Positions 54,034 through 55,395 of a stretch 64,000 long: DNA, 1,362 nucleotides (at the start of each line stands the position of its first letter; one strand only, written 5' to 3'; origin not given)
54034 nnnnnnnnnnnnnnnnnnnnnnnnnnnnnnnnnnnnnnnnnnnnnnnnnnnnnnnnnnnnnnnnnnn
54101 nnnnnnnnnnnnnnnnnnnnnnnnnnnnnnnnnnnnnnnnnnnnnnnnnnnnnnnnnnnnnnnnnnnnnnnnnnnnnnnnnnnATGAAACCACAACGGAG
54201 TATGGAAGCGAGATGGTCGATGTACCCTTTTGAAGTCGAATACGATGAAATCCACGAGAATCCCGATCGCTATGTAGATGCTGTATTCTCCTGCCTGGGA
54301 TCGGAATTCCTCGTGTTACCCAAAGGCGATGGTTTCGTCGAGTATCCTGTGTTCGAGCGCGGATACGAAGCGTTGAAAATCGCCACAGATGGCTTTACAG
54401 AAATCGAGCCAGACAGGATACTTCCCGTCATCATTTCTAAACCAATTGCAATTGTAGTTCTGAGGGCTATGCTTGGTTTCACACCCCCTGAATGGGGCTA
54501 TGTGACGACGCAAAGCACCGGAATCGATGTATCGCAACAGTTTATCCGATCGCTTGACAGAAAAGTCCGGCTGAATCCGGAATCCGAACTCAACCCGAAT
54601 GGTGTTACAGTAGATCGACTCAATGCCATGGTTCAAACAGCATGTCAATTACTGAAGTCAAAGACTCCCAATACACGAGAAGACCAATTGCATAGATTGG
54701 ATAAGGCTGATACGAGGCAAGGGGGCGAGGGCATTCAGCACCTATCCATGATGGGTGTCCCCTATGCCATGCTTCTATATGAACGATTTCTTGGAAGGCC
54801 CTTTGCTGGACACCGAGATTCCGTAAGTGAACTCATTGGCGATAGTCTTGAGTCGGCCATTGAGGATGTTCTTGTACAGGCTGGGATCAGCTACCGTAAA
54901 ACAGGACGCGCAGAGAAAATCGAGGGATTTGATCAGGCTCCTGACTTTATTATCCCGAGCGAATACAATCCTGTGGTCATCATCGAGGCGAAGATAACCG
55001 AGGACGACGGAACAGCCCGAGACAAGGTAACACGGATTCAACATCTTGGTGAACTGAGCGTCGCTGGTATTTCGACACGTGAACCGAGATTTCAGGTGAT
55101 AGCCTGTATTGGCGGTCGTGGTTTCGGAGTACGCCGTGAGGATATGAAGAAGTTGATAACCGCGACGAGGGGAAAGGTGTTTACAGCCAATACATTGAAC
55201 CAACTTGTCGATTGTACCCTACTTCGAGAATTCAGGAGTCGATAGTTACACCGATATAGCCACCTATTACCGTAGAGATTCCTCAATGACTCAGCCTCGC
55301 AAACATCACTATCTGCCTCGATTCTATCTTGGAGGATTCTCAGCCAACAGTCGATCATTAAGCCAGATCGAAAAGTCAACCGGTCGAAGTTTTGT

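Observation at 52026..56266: Low-GC island with a DUF1156 DNA methyltransferase overlapping a PD-(D/E)xK nuclease-like gene, followed by DUF4238: a candidate atypical restriction-modification / antiphage module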

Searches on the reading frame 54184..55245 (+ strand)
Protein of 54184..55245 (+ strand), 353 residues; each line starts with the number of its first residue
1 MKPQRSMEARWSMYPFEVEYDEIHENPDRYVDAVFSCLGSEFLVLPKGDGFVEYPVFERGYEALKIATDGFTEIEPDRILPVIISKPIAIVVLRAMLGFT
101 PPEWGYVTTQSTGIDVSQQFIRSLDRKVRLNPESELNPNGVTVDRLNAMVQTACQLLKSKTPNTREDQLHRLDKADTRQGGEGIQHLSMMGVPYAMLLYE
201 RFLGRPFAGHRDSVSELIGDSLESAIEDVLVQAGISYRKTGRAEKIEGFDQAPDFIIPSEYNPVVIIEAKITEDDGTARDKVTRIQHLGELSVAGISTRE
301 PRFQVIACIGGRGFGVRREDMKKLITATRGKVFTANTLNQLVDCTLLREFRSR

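Call 3: search_protein_families(library=pfam, proteins=[window:54184-55245:+], max_evalue=0.1)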
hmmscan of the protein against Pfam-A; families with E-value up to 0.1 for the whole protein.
window:54184-55245:+ (353 aa): 2 families
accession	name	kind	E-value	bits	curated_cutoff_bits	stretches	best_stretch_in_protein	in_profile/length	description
PF09019.17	EcoRII-C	-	0.032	14.8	25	1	218-260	39-77/165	EcoRII C terminal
PF14811.11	TPD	-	0.037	14.3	27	1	211-258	23-69/138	Protein of unknown function TPD sequence-motif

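Call 4: search_protein_families(library=padloc, proteins=[window:54184-55245:+], max_evalue=0.1)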
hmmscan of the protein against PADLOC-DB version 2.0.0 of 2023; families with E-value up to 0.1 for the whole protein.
window:54184-55245:+ (353 aa): 0 families

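Call 5: search_protein_families(library=ncbifam, proteins=[window:54184-55245:+], max_evalue=0.1)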
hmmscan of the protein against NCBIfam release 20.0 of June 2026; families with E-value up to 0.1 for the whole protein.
window:54184-55245:+ (353 aa): 1 family
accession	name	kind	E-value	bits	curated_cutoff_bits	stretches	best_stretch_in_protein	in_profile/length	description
NF008409.0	PRK11231.1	equivalog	0.045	13.1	375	0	92-148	44-98/255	Fe(3+) dicitrate ABC transporter ATP-binding protein FecE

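Call 6: search_solved_structures(query=window:54184-55245:+, max_evalue=10, show_alignments=2)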
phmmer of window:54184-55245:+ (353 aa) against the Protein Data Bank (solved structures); distinct sequences matched with E-value up to 10: 0.

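Call 8: find_homologous_proteins(query=window:54184-55245:+)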
Query window:54184-55245:+ (353 aa): 5979 proteins with E <= 0.001 among 8000 candidates; the best 120 are listed.
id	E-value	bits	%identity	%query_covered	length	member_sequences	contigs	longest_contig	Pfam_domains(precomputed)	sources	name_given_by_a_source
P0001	3.1e-205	699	91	97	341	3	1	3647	-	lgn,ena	-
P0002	2.1e-200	683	89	97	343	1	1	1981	-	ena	-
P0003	5.7e-193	659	86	99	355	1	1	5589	-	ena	-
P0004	6.2e-193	658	84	99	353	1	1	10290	-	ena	-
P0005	5.3e-189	646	84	97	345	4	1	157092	-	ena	-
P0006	4.9e-176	603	76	100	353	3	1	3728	-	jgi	-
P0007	1.9e-175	601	76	98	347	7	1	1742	-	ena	-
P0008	7.2e-175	599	76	98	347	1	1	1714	-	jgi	jgi:hypothetical protein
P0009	1.4e-174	598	77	98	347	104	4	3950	-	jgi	jgi:hypothetical protein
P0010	3.4e-174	597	76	98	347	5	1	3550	-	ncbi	-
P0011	4.9e-174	596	76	98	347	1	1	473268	-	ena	-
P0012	1.3e-173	595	75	98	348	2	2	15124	-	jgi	jgi:hypothetical protein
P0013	1.8e-173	595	77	96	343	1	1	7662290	-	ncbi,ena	-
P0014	2.0e-173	594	75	100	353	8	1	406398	-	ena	-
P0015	2.4e-173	594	75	98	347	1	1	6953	-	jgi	jgi:hypothetical protein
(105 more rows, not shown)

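Call 10: find_related_loci(query=window:54184-55245:+, collection=genome_contigs, flank=8000)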
Query window:54184-55245:+ (353 aa) in genome_contigs; peptide patterns used: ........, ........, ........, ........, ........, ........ (x = any residue, [..] = any of these).
177 stretches matched a pattern; 115 encode a relative of the query (tblastn E <= 1e-3); the best 80 are kept; 80 distinct loci.
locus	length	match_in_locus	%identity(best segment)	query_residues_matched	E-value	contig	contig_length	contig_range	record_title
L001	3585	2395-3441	75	5-353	0e+0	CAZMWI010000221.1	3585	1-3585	MAG TPA_asm: uncultured Ignavibacteriaceae bacterium isolate SRP214966_co3_100 genome assembly, contig: NODE_57726_lengt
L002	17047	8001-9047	76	5-353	0e+0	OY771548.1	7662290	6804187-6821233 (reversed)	MAG: uncultured Desulfosarcina sp. isolate c75788b4-9dc9-432e-af07-dc879bdb42fc genome assembly, chromosome: 1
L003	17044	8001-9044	76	6-353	0e+0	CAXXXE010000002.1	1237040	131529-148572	MAG: Desulfatiglandales bacterium isolate d5234fa8-f814-4557-af24-a28d4dae9633 genome assembly, contig: contig_2, whole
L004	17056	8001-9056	74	2-353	1e-180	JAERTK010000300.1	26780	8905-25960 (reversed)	MAG: Desulfobacteraceae bacterium isolate BH30 c_000000009303, whole genome shotgun sequence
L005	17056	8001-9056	74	2-353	2e-180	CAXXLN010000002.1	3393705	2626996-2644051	MAG: Desulfatiglandales bacterium isolate 53c9cee3-5eb1-4031-9065-1ba860722897 genome assembly, contig: contig_2, whole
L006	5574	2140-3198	74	1-353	0e+0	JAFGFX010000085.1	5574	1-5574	MAG: Sedimentisphaerales bacterium isolate Zod_Metabat.1349 k87_1526924, whole genome shotgun sequence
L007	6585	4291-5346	74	2-353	0e+0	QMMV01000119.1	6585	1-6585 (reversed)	MAG: Deltaproteobacteria bacterium isolate B23_G16 B23_Guay16_scaffold_11453, whole genome shotgun sequence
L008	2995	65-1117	74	2-352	0e+0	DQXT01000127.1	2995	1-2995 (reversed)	MAG TPA_asm: Deltaproteobacteria bacterium isolate HyVt-14 Ga0136651_10029634, whole genome shotgun sequence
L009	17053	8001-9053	73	2-352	8e-179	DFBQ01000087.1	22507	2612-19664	MAG TPA_asm: Deltaproteobacteria bacterium UBA3076 UBA3076_contig_7506, whole genome shotgun sequence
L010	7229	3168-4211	74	6-353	4e-179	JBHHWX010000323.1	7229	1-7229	MAG: bacterium isolate D_3_bin.27 NODE_5680_length_7229_cov_7.188040, whole genome shotgun sequence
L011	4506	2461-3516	73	2-353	0e+0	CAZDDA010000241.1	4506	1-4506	MAG TPA_asm: uncultured Thermotogae bacterium isolate binchicken_co334_192 genome assembly, contig: NODE_40291_length_45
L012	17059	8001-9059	74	1-353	4e-178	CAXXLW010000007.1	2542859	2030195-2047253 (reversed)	MAG: Desulfamplus sp. isolate 82e8c6d0-3d9d-4aa8-81a7-685ccd8d78ba genome assembly, contig: contig_7, whole genome shotg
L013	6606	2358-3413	73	2-353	7e-179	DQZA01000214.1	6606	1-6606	MAG TPA_asm: Desulfobacteraceae bacterium isolate HyVt-17 Ga0136651_10006141, whole genome shotgun sequence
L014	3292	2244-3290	74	2-350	0e+0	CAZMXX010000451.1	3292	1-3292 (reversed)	MAG TPA_asm: uncultured Anaerolineaceae bacterium isolate binchicken_co64_106 genome assembly, contig: NODE_17764_length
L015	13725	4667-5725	73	1-353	8e-177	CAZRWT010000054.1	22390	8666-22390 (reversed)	MAG TPA_asm: uncultured Syntrophobacteraceae bacterium isolate binchicken_co168_346 genome assembly, contig: NODE_4104_l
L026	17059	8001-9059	69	1-353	3e-173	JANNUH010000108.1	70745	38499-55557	MAG: Desulfobacterales bacterium isolate SOY_30_metabat_237 SOY_30_k141_909521, whole genome shotgun sequence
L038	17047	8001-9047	70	5-353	4e-171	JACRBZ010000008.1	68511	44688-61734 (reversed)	MAG: Deltaproteobacteria bacterium isolate NC_groundwater_1633_Pr3_B-0.1um_51_17 SR-2_scaffold_141_363470, whole genome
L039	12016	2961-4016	70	2-353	7e-171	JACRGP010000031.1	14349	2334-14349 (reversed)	MAG: Nitrospinota bacterium isolate NC_groundwater_1754_Pr3_B-0.1um_58_23 SR-2_scaffold_141_340255, whole genome shotgun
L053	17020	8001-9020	71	14-353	3e-168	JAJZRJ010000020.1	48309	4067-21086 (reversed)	MAG: Deltaproteobacteria bacterium isolate SKS1.bin83 NODE_1211_length_48309_cov_3.722365, whole genome shotgun sequence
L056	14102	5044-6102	67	1-353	5e-168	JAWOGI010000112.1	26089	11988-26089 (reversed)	MAG: Desulfobacteraceae bacterium isolate BLK6-3.bin.268 k191_2886715, whole genome shotgun sequence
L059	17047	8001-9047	68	2-350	1e-167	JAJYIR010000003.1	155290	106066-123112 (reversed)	MAG: Nitrospirae bacterium isolate DBS2-1.bin129 NODE_142_length_155290_cov_5.270638, whole genome shotgun sequence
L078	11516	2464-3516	66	3-353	5e-162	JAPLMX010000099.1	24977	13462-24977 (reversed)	MAG: Phycisphaerae bacterium isolate LacPavin_0920_SED4_MAG_61_20 LacPavin_0920_SED4_scaffold_1280405, whole genome shot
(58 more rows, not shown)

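Call 17: search_protein_representatives(protein=window:54184-55245:+)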
Query: 353 residues. Proteins with E-value up to 0.001 (for the whole library): 903; up to 1e-10: 576; up to 1e-30: 160. The best 150 are listed.
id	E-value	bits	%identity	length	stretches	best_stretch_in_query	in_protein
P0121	2.4e-133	460.9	76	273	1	13-283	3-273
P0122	2.4e-113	395.1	54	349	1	13-351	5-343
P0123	9.1e-102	357.0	51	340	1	28-353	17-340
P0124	5.0e-99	348.0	59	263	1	13-275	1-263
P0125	1.4e-93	330.2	49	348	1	12-351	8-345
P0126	5.6e-93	328.1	67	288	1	75-299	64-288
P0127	1.4e-90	320.2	57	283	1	13-259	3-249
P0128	7.6e-86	304.7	69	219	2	187-353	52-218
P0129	1.7e-85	303.5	46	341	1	13-347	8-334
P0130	3.7e-80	286.0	48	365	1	26-337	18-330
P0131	2.8e-78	279.8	47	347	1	27-351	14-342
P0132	1.9e-77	277.0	68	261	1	99-290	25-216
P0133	1.5e-76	274.2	72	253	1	172-349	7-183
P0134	4.2e-76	272.7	44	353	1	14-351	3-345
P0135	1.6e-75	270.8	59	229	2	13-132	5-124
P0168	1.9e-57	211.3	41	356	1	34-342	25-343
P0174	1.5e-54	201.8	38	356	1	43-350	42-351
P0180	9.5e-52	192.6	33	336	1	28-350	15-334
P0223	3.1e-40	154.7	32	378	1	41-345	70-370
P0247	8.0e-35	136.9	31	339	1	42-353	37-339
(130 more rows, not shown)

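Call 18: find_encoding_contigs(protein=P0005, flank=8000, max_places=3)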
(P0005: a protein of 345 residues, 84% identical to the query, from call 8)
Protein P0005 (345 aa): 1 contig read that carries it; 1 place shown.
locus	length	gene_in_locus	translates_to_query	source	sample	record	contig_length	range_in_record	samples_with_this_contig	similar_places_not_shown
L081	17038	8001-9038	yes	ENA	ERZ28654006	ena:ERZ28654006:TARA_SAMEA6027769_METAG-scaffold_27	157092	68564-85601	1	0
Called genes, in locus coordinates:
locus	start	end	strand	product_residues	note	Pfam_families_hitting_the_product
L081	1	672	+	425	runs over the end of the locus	PF02746:MR_MLE_N (faint), PF13378:MR_MLE_C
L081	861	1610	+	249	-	PF00106:adh_short, PF08659:KR, PF13561:adh_short_C2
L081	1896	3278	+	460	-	PF01554:MatE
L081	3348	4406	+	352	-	PF01408:GFO_IDH_MocA, PF02894:GFO_IDH_MocA_C (weak), PF22725:GFO_IDH_MocA_C3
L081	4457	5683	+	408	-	PF06965:Na_H_antiport_1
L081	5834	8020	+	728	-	-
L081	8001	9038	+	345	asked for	-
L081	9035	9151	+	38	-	-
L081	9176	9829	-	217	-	-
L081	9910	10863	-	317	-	-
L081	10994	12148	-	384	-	PF01053:Cys_Met_Meta_PP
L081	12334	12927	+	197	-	PF25164:CoiA_N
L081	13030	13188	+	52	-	-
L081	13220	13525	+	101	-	PF01381:HTH_3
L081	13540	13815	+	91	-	-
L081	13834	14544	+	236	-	PF01636:APH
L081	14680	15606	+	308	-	PF14399:BtrH_N (weak), PF27157:YobF_C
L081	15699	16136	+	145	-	-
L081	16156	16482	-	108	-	PF00578:AhpC-TSA, PF08534:Redoxin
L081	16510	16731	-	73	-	-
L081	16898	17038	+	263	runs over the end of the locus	PF01261:AP_endonuc_2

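Call 23: search_solved_structures(query=A1, max_evalue=10, show_alignments=2)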
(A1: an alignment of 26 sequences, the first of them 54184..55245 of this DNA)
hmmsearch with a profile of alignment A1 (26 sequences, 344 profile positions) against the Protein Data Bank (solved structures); distinct sequences matched with E-value up to 10: 3.
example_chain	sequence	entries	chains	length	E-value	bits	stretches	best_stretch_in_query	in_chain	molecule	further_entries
3vep_D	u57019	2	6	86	0.088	15.1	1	66-110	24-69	Probable RNA polymerase sigma-D factor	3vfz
9vsh_A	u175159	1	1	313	0.45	12.7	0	188-232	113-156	Terpene synthase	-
4u3g_A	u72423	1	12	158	1.1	11.4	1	306-343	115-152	Bacterioferritin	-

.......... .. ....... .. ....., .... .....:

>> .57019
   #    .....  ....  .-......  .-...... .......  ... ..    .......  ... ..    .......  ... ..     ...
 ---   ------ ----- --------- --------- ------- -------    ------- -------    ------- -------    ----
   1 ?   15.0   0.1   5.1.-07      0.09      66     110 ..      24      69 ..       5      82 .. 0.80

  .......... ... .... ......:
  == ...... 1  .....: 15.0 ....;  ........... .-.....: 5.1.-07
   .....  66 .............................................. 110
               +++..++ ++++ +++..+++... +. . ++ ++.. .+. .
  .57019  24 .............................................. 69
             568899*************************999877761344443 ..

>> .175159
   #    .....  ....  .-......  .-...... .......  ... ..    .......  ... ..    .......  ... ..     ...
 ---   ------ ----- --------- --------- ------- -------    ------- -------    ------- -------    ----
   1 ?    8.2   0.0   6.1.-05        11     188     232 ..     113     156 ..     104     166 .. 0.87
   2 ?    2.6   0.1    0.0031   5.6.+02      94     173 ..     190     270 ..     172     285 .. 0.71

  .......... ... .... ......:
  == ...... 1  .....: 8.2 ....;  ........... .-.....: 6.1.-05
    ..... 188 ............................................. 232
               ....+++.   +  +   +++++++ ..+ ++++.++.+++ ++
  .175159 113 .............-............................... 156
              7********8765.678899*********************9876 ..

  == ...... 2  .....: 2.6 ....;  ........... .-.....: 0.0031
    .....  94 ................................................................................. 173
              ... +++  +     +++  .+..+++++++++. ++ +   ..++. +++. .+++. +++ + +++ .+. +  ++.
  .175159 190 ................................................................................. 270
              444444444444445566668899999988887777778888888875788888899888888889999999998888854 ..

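Call 24: search_protein_families(library=pfam, alignment_id=A1, max_evalue=0.1)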
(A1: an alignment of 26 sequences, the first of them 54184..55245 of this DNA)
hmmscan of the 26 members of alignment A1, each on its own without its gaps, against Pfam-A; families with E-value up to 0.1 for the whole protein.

A. member 1, window:54184-55245:+ (353 aa): 2 families
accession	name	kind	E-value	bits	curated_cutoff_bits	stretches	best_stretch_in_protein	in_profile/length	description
PF09019.17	EcoRII-C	-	0.032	14.8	25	1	218-260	39-77/165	EcoRII C terminal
PF14811.11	TPD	-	0.037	14.3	27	1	211-258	23-69/138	Protein of unknown function TPD sequence-motif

B. families by the number of members that match (of 26 scanned): 10 families
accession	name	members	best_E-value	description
PF14811.11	TPD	13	0.00029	Protein of unknown function TPD sequence-motif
PF09019.17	EcoRII-C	7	0.0024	EcoRII C terminal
PF20472.4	PDDEXK_11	4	0.00057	PD-(D/E)XK nuclease superfamily domain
PF24447.1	RE_BanI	1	0.00026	Type II restriction enzyme BanI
PF22558.3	REase-ARP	1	0.016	Restriction Endonuclease associating with ARP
PF18641.6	LidA_Long_CC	1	0.032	LidA long coiled-coil domain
PF00533.33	BRCT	1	0.067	BRCA1 C Terminus (BRCT) domain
PF14848.11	HU-DNA_bdg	1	0.078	DNA-binding domain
PF18215.6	Rtt106_N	1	0.081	Histone chaperone Rtt106 N-terminal domain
PF03447.22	NAD_binding_3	1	0.085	Homoserine dehydrogenase, NAD binding domain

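Call 32: predict_structure(alignment_id=A1)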
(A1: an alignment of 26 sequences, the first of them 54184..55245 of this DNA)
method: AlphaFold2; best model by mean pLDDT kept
length: 353 residues; sequences in the alignment: 26
mean_pLDDT: 91.4   pTM: 0.78
mean pLDDT of the five models: 91.4, 89.8, 88.4, 88.2, 86.7
residues with pLDDT >= 90: 274; 70-90: 65; 50-70: 6; < 50: 8
segments of 3 or more residues with pLDDT < 50: 4-9
pLDDT, mean of each block of 10 residues (from residue 1): 47 88 94 92 81 95 97 97 96 94 97 96 95 87 92 96 90 91 92 86 78 83 96 97 92 96 97 93 97 87 96 95 97 96 97 80
secondary structure, 60 per line:
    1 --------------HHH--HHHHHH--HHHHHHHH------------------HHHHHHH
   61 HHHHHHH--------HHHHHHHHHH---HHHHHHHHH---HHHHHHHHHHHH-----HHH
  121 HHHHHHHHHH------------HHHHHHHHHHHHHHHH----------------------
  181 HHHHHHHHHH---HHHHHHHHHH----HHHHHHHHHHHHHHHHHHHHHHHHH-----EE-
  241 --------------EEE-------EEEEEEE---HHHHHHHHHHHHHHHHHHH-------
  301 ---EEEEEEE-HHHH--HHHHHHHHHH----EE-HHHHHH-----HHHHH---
elements in order: H20-25 H28-35 H54-67 H76-85 H89-97 H101-112 H118-130 H143-158 H181-190 H194-203 H208-232 E255-257 E265-271 H275-293 E304-310 H312-315 H318-327 H335-340 H346-350

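Call 38: fold_search(model_id=the predicted structure, library=pdb)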
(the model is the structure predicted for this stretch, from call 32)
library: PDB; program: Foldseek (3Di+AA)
matches with E <= 10: 191; with E <= 0.001: 1
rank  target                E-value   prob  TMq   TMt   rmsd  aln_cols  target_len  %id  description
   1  9ibq_A                7.5e-04  1.00  0.35  0.40   9.9       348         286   16  Structure of BstEII with DNA substrate (released 2026-03-04)
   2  7edb_A                2.2e-02  0.87  0.24  0.24  16.1       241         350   12  EcoT38I restriction endonuclease complexed with DNA (released 2022-03-16)
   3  1dc1_B                5.0e-02  0.66  0.29  0.32  14.9       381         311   10  RESTRICTION ENZYME BSOBI/DNA COMPLEX STRUCTURE: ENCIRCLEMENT OF THE DNA AND HISTIDINE-CATALYZED HYDROLYSIS WITHIN A CA (released 2001-02-21)
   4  1dc1_A                1.6e-01  0.41  0.29  0.32  12.2       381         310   11  RESTRICTION ENZYME BSOBI/DNA COMPLEX STRUCTURE: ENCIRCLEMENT OF THE DNA AND HISTIDINE-CATALYZED HYDROLYSIS WITHIN A CA (released 2001-02-21)
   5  8q42_B                1.6e-01  0.41  0.27  0.23  18.5       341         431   10  Crystal structure of cA4-bound Can2 (E341A) in complex with oligo-A DNA (released 2023-11-22)
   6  8gh6_A                1.8e-01  0.14  0.19  0.09  25.7       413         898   13  Bombyx mori R2 retrotransposon initiating target-primed reverse transcription (released 2023-04-05)
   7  8q44_A                1.9e-01  0.35  0.25  0.21  17.0       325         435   13  Crystal structure of cA4-bound Can2 (E364R) in complex with oligo-T DNA (released 2023-11-22)
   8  8ibw_C                1.9e-01  0.13  0.20  0.09  25.7       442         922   11  Structure of R2 with 3'UTR and DNA in binding state (released 2023-09-20)
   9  7lhv_A                2.1e-01  0.12  0.16  0.11  18.1       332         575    8  Structure of Arabidopsis thaliana sulfate transporter AtSULTR4;1 (released 2021-08-11)
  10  5ltf_A                2.8e-01  0.25  0.16  0.26  15.8       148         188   15  Crystal structure of Lymphocytic choriomeningitis mammarenavirus endonuclease complexed with catalytic ions (released 2017-09-13)
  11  9dou_A                3.0e-01  0.23  0.22  0.10  22.7       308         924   10  Taeniopygia guttata R2 retrotransposon (R2Tg) initiating target-primed reverse transcription (released 2025-05-21)
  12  5ltn_A                4.0e-01  0.20  0.15  0.25  12.9       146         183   14  Crystal structure of Lymphocytic choriomeningitis mammarenavirus endonuclease complexed with DPBA (released 2017-09-13)
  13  9nl3_A                4.7e-01  0.08  0.19  0.08  23.2       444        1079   12  Structure of R2 retrotransposon protein from Taeniopygia guttata initiating target-primed reverse transcription (released 2025-06-18)
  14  9qcc_Y                5.4e-01  0.77  0.12  0.11   4.7        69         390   25  Activated XauSPARDA filament assembly with bound dsDNA substrate (released 2025-12-17)
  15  6qw5_A                5.4e-01  0.28  0.14  0.21  10.4       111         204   19  Structure and function of the toscana virus cap snatching endonuclease (released 2019-09-25)
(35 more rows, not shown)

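Call 52: search_protein_families(library=padloc, proteins=[L081:9176-9922:-, L081:9910-10863:-], max_evalue=0.1)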
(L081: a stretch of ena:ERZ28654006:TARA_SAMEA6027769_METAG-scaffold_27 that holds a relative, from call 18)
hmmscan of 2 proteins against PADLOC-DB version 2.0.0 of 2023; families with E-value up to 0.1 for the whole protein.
L081:9176-9922:- (248 aa): 0 families

L081:9910-10863:- (317 aa): 0 families

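Call 55: search_dna_similar(query=window:54184-55245:+, collection=plasmids, mode=protein, max_rows=15)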
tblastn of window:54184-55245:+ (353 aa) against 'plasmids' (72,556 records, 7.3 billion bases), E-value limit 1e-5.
Records with a match: 1; places in all: 1; records where one place covers at least 80% of the query: 1.
Best place of each record, by identity: <60% 1.
By first word of the organism name: Microbacterium 1.
By predicted mobility (MOB-suite, as given by PLSDB): non-mobilizable 1.
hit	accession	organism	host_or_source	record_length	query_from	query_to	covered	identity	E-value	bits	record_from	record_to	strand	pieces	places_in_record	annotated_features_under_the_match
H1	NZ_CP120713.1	Microbacterium sp. BDGP8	Mus musculus,whole organism,left pinna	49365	51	345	84%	28.3%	1e-20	100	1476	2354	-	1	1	hypothetical protein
